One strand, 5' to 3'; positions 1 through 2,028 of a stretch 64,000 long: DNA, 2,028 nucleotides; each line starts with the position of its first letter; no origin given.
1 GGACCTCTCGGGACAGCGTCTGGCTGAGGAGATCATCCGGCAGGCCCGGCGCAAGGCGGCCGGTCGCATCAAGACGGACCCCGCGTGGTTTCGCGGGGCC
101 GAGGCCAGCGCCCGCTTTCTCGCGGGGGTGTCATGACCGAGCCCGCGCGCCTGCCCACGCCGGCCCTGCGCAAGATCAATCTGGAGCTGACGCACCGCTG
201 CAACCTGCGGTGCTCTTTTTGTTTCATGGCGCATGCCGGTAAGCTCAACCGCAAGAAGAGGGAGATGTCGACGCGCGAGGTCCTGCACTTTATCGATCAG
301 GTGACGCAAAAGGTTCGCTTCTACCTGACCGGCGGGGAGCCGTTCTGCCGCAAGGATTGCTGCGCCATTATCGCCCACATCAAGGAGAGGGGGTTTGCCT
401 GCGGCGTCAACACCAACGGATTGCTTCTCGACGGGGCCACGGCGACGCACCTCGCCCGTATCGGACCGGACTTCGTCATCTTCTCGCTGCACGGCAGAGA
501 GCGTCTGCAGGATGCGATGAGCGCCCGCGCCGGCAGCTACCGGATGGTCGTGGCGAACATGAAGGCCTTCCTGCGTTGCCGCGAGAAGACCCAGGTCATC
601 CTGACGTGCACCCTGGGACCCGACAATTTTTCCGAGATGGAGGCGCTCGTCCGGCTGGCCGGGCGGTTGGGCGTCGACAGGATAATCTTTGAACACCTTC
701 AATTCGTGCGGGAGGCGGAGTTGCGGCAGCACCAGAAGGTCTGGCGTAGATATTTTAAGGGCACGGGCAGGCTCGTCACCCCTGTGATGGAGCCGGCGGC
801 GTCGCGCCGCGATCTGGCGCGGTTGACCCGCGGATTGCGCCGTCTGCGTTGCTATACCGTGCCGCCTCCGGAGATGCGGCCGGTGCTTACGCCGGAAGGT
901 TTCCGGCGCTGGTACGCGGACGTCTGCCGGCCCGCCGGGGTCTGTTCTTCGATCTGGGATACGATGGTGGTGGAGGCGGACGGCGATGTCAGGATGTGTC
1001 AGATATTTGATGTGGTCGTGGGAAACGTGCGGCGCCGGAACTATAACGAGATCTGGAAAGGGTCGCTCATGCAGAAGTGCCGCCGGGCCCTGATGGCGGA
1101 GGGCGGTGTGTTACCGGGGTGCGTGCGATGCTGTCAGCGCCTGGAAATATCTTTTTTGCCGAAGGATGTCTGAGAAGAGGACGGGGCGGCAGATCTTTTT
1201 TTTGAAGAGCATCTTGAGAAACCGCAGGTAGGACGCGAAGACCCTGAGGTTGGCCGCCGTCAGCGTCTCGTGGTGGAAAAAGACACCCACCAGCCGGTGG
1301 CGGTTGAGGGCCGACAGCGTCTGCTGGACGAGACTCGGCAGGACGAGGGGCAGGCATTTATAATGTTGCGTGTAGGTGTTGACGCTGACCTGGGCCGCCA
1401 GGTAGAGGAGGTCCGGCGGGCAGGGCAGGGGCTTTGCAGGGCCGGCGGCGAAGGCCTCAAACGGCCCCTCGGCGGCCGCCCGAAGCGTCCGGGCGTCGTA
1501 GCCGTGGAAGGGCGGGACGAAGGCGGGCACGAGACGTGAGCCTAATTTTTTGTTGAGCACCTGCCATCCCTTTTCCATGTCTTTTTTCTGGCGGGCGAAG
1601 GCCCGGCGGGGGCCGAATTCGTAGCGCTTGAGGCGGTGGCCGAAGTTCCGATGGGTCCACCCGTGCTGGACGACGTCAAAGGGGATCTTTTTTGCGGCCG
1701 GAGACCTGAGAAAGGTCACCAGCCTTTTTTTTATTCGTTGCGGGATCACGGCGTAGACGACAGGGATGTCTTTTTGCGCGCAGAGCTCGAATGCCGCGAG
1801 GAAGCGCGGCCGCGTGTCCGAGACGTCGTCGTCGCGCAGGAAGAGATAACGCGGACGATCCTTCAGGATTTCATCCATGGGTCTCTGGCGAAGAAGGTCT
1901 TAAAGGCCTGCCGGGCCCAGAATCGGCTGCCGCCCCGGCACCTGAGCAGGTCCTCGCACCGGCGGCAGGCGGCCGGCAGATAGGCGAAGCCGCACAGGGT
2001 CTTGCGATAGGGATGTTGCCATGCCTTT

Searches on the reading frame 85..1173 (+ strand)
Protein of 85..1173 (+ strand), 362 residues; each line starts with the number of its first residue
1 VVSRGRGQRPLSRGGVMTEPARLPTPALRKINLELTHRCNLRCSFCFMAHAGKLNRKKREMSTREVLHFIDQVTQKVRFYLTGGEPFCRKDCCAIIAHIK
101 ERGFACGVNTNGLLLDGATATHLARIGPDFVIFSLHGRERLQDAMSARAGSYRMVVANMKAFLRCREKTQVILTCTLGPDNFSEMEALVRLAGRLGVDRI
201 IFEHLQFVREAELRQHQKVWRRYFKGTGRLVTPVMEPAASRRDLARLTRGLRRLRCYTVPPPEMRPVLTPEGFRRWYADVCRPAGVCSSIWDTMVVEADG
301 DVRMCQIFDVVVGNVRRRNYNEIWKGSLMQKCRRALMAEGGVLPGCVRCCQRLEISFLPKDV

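Call 82: search_protein_families(library=ncbifam, proteins=[window:85-1173:+], max_evalue=0.00001)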
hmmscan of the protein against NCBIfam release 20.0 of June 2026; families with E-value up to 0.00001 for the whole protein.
window:85-1173:+ (362 aa): 60 families (the best 25 are shown)
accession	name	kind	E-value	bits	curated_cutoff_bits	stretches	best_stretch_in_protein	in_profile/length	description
TIGR04051.1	rSAM_NirJ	equivalog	9.7e-28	97.1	515.45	1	34-218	7-189/354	heme d1 biosynthesis radical SAM protein NirJ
TIGR04317.1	W_rSAM_matur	equivalog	6.7e-26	91.2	380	1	28-205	3-184/349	tungsten cofactor oxidoreductase radical SAM maturase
TIGR04054.1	rSAM_NirJ1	equivalog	1.2e-25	90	650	1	34-208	41-213/387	putative heme d1 biosynthesis radical SAM protein NirJ1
TIGR04546.1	rSAM_ahbC_deAc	equivalog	1.5e-25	89.8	650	1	34-208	44-216/390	12,18-didecarboxysiroheme deacetylase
TIGR04347.1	pseudo_SAM_Halo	equivalog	7.3e-25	88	525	1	34-209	43-217/390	TIGR04347 family pseudo-SAM/SPASM protein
NF050035.1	rSAM_WgK_link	exception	6.6e-23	81.3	650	1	31-198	11-177/367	radical SAM/SPASM peptide maturase WgkB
TIGR04545.1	rSAM_ahbD_hemeb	equivalog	4e-22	79.1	500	1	31-198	2-168/339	heme b synthase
TIGR04055.1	rSAM_NirJ2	equivalog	1.8e-21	77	500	1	34-197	5-166/326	putative heme d1 biosynthesis radical SAM protein NirJ2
NF045574.1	sacti_mat_StsB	exception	7.7e-21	74.5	625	1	23-208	90-273/466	StsB family radical SAM/SPASM domain sactipeptide maturase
TIGR04251.1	SCM_rSAM_ScmF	equivalog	1e-20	74.5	400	1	28-339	3-302/353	SynChlorMet cassette radical SAM/SPASM protein ScmF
TIGR04133.1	rSAM_w_lipo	hypoth_equivalog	1.9e-20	73.1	425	1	27-199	22-196/350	TIGR04133 family radical SAM/SPASM protein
TIGR02109.1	PQQ_syn_pqqE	equivalog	3.5e-20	72.2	381.35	1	31-210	9-187/358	pyrroloquinoline quinone biosynthesis protein PqqE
TIGR02666.1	moaA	equivalog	6.6e-19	68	284.05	1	29-218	10-206/336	GTP 3',8-cyclase MoaA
TIGR03962.1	mycofact_rSAM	equivalog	9.1e-19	67.8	265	1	32-198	15-179/339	mycofactocin radical SAM maturase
NF033640.1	N_Twi_rSAM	subfamily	2.8e-18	66.2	170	2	24-205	106-310/398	twitch domain-containing radical SAM protein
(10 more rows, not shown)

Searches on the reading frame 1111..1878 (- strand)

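Call 15: search_protein_families(library=pfam, proteins=[window:1111-1878:-])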
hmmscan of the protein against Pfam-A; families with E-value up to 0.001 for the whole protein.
window:1111-1878:- (255 aa): 2 families
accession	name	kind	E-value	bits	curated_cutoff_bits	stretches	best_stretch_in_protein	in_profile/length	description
PF10096.14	DUF2334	-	7.1e-10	39.2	26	1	13-215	3-200/203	Uncharacterized protein conserved in bacteria (DUF2334)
PF01522.26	Polysacc_deac_1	-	1.6e-05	25.3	23.1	1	28-139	23-120/124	Polysaccharide deacetylase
